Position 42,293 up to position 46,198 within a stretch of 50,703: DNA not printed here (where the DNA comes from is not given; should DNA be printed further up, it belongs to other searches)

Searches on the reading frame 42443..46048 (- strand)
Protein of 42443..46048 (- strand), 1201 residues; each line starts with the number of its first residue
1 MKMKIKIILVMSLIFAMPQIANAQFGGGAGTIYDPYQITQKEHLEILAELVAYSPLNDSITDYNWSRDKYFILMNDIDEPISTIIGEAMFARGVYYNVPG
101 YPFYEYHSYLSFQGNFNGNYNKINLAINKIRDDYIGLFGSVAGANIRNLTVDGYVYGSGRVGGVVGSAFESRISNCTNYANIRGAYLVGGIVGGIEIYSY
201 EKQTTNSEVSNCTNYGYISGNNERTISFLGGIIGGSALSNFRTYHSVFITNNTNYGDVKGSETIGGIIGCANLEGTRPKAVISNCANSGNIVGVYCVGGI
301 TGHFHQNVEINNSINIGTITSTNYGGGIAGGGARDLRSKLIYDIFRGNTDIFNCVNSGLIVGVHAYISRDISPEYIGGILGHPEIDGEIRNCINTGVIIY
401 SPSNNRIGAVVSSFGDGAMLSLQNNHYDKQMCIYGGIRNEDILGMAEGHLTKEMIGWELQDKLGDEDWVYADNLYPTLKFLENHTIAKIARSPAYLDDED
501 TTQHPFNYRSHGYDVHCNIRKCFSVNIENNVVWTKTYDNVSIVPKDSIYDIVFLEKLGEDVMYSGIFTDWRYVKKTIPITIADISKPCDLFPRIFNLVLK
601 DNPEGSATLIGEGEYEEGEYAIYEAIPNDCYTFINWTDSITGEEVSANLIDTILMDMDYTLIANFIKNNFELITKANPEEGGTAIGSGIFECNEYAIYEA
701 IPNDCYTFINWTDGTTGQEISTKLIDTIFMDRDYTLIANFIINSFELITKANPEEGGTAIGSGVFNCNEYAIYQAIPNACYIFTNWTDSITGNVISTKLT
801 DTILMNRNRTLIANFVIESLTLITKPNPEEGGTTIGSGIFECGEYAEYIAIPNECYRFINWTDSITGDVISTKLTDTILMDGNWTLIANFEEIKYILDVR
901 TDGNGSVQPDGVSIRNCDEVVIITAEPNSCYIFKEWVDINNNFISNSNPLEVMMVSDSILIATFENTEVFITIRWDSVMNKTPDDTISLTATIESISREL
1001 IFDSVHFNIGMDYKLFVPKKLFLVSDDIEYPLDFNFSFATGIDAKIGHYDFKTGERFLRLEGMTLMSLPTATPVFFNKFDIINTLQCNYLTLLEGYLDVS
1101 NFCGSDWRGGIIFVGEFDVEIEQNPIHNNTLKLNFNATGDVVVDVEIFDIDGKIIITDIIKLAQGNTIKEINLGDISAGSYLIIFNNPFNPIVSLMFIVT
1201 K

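Call 20: search_protein_families(library=pfam, proteins=[window:42443-46048:-], max_evalue=0.001)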
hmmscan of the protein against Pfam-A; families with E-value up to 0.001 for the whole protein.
window:42443-46048:- (1201 aa): 3 families
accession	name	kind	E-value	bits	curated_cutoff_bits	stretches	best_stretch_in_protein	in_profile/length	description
PF18998.6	Flg_new_2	-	4.6e-50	167.9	23.6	5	749-816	3-70/73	Divergent InlB B-repeat domain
PF07581.17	Glug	-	7.9e-07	29.5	20.5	0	157-178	1-23/28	The GLUG motif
PF18962.6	Por_Secre_tail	-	0.00012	22.8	27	1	1124-1187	4-64/75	Secretion system C-terminal sorting domain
